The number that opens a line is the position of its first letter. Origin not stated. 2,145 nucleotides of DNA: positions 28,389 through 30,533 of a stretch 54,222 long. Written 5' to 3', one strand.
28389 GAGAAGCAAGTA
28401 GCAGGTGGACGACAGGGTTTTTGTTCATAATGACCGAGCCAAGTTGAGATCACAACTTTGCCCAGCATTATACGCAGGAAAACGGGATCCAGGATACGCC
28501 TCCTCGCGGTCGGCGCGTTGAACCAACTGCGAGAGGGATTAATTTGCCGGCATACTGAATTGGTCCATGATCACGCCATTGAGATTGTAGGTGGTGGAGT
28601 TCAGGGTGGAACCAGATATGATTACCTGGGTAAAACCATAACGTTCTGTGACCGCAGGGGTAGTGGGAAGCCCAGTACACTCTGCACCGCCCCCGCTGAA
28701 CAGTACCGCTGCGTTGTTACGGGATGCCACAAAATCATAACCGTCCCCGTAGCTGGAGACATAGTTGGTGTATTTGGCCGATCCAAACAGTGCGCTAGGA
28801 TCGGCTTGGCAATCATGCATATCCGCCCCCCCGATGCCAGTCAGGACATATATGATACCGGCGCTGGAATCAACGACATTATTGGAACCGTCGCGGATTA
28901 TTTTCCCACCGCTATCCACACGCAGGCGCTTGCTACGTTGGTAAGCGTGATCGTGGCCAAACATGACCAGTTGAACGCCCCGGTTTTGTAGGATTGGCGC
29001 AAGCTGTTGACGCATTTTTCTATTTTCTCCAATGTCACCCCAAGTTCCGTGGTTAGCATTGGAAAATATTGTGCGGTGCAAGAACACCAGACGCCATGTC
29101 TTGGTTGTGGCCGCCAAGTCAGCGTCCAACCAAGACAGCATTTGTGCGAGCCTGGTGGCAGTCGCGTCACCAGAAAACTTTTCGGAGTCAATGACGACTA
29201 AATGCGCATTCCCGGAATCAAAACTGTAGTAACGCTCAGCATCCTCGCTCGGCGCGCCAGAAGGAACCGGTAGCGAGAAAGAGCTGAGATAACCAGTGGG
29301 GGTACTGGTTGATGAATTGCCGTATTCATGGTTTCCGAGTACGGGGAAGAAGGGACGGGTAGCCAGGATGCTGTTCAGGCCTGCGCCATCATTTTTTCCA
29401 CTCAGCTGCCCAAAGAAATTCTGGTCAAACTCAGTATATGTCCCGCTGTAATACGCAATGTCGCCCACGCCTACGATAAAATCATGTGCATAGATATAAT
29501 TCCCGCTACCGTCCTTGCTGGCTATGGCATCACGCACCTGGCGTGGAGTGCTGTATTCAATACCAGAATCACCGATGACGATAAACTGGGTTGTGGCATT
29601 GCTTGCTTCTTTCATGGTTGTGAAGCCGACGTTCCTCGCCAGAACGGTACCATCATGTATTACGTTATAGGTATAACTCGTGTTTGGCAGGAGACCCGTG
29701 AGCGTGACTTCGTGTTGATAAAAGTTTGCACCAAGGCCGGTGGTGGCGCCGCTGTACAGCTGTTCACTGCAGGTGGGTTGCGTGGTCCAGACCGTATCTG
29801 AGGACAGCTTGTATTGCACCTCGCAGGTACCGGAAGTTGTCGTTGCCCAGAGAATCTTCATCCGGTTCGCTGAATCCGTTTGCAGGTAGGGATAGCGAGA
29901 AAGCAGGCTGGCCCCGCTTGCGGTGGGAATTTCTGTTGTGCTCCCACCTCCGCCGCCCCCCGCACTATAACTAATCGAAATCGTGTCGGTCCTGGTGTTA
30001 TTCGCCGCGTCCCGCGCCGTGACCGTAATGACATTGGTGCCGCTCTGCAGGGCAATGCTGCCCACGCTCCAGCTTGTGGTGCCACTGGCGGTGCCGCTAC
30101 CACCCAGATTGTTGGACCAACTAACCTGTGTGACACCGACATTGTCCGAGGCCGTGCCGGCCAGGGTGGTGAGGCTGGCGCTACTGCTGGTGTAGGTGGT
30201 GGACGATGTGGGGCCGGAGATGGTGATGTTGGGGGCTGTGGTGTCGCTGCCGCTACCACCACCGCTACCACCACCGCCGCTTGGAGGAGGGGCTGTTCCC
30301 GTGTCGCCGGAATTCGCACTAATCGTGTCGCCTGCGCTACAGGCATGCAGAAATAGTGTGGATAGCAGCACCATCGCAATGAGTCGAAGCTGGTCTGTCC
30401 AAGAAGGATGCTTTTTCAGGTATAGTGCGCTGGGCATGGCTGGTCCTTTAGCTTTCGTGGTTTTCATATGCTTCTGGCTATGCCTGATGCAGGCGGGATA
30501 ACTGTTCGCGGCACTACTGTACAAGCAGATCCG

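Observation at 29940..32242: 445-bp perfectly repeated 5' coding module shared by two genes with unrelated catalytic domains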

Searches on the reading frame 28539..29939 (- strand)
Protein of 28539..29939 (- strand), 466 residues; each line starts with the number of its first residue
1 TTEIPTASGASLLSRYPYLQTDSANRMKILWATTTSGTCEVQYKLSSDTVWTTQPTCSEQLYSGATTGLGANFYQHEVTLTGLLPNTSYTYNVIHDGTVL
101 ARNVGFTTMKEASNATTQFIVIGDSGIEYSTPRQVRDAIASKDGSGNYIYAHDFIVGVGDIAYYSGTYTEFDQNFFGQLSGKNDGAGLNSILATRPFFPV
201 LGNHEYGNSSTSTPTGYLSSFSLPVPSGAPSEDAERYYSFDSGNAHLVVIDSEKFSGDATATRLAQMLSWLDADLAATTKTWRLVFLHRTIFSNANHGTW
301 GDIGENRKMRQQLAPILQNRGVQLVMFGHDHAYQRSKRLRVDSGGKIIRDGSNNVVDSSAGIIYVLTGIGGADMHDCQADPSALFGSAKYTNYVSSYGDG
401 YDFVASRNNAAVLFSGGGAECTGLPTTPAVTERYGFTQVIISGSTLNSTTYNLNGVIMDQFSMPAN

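Call 33: search_solved_structures(query=window:28539-29939:-, max_evalue=0.01)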
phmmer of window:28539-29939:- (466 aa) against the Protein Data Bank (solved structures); distinct sequences matched with E-value up to 0.01: 16.
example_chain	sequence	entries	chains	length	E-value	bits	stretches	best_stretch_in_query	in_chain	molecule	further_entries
6git_A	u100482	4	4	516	1.9e-12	50.1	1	41-339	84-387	Purple acid phosphatase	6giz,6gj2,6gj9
6gja_A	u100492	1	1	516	2.7e-12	49.5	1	41-339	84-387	Purple acid phosphatase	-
1kbp_A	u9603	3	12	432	5.3e-11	45.3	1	74-401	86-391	PURPLE ACID PHOSPHATASE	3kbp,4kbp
6hwr_D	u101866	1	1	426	1.1e-10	44.3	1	74-401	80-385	Fe(3+)-Zn(2+) purple acid phosphatase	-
2qfp_A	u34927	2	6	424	1.1e-10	44.3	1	74-401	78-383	Purple acid phosphatase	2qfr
4dhl_A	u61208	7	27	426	1.1e-10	44.3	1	74-401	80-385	Purple acid phosphatase | Fe(3+)-Zn(2+) purple acid phosphatase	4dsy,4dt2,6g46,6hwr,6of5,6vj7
8brn_A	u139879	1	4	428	1.1e-10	44.2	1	74-401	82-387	Fe(3+)-Zn(2+) purple acid phosphatase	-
6ofd_A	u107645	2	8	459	1.4e-10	43.9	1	74-401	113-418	Fe(3+)-Zn(2+) purple acid phosphatase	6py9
1qhw_A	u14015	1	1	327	6.8e-10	41.6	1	114-359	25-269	PROTEIN (PURPLE ACID PHOSPHATASE)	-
1qfc_A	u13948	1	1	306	7.1e-10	41.6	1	114-359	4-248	PROTEIN (PURPLE ACID PHOSPHATASE)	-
1war_A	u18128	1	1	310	5.6e-09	38.6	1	114-359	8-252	HUMAN PURPLE ACID PHOSPHATASE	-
2bq8_X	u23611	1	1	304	1.1e-08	37.6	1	117-359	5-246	TARTRATE-RESISTANT ACID PHOSPHATASE TYPE 5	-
3zk4_A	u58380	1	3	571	4.1e-08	35.8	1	67-375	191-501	DIPHOSPHONUCLEOTIDE PHOSPHATASE 1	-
7ov8_A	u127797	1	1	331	2.3e-07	33.3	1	98-359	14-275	Tartrate-resistant acid phosphatase type 5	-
1xzw_A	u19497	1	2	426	1.1e-06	31.1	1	155-373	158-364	purple acid phosphatase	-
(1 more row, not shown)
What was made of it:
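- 28539..30437 (-): Gene 1, the lipoprotein-type purple-acid-phosphatase-like metallophosphoesterase (632 aa). Its ATG is at 30437, with AAAGGA 6 nt upstream. The catalytic part (segment D) is 28539-29939. PDB purple acid phosphatases at 1e-12 (call 33).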

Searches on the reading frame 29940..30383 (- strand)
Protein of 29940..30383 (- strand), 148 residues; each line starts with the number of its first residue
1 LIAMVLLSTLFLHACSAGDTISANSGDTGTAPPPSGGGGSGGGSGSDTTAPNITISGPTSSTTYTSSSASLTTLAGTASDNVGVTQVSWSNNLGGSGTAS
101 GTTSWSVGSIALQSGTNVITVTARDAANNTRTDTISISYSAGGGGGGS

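Call 51: predict_structure(alignment_id=A1)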
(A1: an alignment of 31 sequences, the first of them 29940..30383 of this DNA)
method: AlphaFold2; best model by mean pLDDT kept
length: 148 residues; sequences in the alignment: 31
mean_pLDDT: 79.8   pTM: 0.67
mean pLDDT of the five models: 79.8, 79.3, 78.8, 78.7, 71.0
residues with pLDDT >= 90: 94; 70-90: 5; 50-70: 16; < 50: 33
segments of 3 or more residues with pLDDT < 50: 1-26, 28-31, 36-38
pLDDT, mean of each block of 10 residues (from residue 1): 40 43 45 50 77 96 96 98 97 98 97 98 97 98 66
secondary structure, 60 per line:
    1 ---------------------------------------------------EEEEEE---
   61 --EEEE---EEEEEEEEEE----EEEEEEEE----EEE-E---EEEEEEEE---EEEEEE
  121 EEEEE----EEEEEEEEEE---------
elements in order: E52-57 E63-66 E70-79 E84-91 E96-98 E104-111 E115-125 E130-139
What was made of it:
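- On Ig-like domain, Glucodextran_B (PF09136) / Big_7 (PF17957): The AlphaFold model has pLDDT >96 over residues 51-140, with eight predicted strands (one outside this range, at residues 96-98, is only 3 residues) (call 51).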

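Call 54: fold_search(model_id=the predicted structure, library=pdb)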
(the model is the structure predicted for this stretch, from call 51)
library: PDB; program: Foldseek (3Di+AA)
matches with E <= 10: 1655; with E <= 0.001: 11
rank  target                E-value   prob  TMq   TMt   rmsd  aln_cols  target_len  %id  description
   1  1ug9                  2.7e-05  1.00  0.51  0.08   2.2        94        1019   23  Crystal Structure of Glucodextranase from Arthrobacter globiformis I42 (released 2003-12-09)
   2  2ca3_A                2.0e-04  1.00  0.51  0.21   2.8       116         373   18  Sulfite dehydrogenase from Starkeya Novella r55m mutant (released 2007-02-20)
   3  2c9x_A                2.3e-04  1.00  0.51  0.21   2.8       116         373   18  Sulfite dehydrogenase from Starkeya Novella Y236F mutant (released 2006-08-16)
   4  2blf_A                3.6e-04  1.00  0.51  0.22   2.7       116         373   18  Sulfite dehydrogenase from Starkeya Novella (released 2005-04-28)
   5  8cka_A                4.1e-04  1.00  0.49  0.16   2.9        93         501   17  Deinococcus radidurans HPI S-layer (released 2023-04-19)
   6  3pdd                  4.3e-04  1.00  0.45  0.36   3.3        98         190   18  Structures of Clostridium thermocellum CbhA fibronectin(III)-like modules (released 2011-11-23)
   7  2ca4_A                5.1e-04  1.00  0.51  0.22   2.7       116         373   18  Sulfite dehydrogenase from Starkeya Novella mutant (released 2007-02-20)
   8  7wqp_R                5.1e-04  1.00  0.45  0.68   3.6        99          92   17  Adeno-associated virus serotype PHP.eB in complex with AAVR (released 2022-06-15)
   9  4tn9_A                5.3e-04  1.00  0.45  0.72   2.8        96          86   18  Crystal structure of Clostridium histolyticum ColG collagenase polycystic kidney disease-like domain at 1.4 Angstrom r (released 2015-03-11)
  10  8s5s                  5.6e-04  1.00  0.50  0.21   2.7       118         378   16  Crystal structure of a Sulfite dehydrogenase from Thermus thermophilus (released 2024-11-27)
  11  9kvu                  8.8e-04  1.00  0.46  0.68   3.8        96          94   22  Structure of B1 domain in the bifunctional enzyme CelAly (released 2026-03-18)
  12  4aqo                  1.1e-03  1.00  0.45  0.73   2.7        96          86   18  CRYSTAL STRUCTURE OF THE CALCIUM BOUND PKD-like DOMAIN OF COLLAGENASE G FROM CLOSTRIDIUM HISTOLYTICUM AT 0.99 ANGSTROM R (released 2013-06-05)
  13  4jrw_A                1.1e-03  1.00  0.45  0.72   2.8        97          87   18  Crystal structure of Clostridium histolyticum colg collagenase PKD domain 2 at 1.6 Angstrom resolution (released 2014-05-21)
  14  5icu                  1.2e-03  1.00  0.45  0.61   3.7       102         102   14  The crystal structure of CopC from Methylosinus trichosporium OB3b (released 2016-04-06)
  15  6y0k                  2.0e-03  1.00  0.49  0.21   3.0       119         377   14  Sulfite oxidase from Thermus thermophilus with coordinated phosphate (released 2020-08-05)
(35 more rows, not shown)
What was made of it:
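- On Ig-like domain, Glucodextran_B (PF09136) / Big_7 (PF17957): The top Foldseek PDB hit is 1ug9 glucodextranase, E=2.7e-5, rmsd 2.2 over 94 columns (call 54).
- The best Foldseek match is glucodextranase 1ug9, E=2.7e-5 (calls 51, 54).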
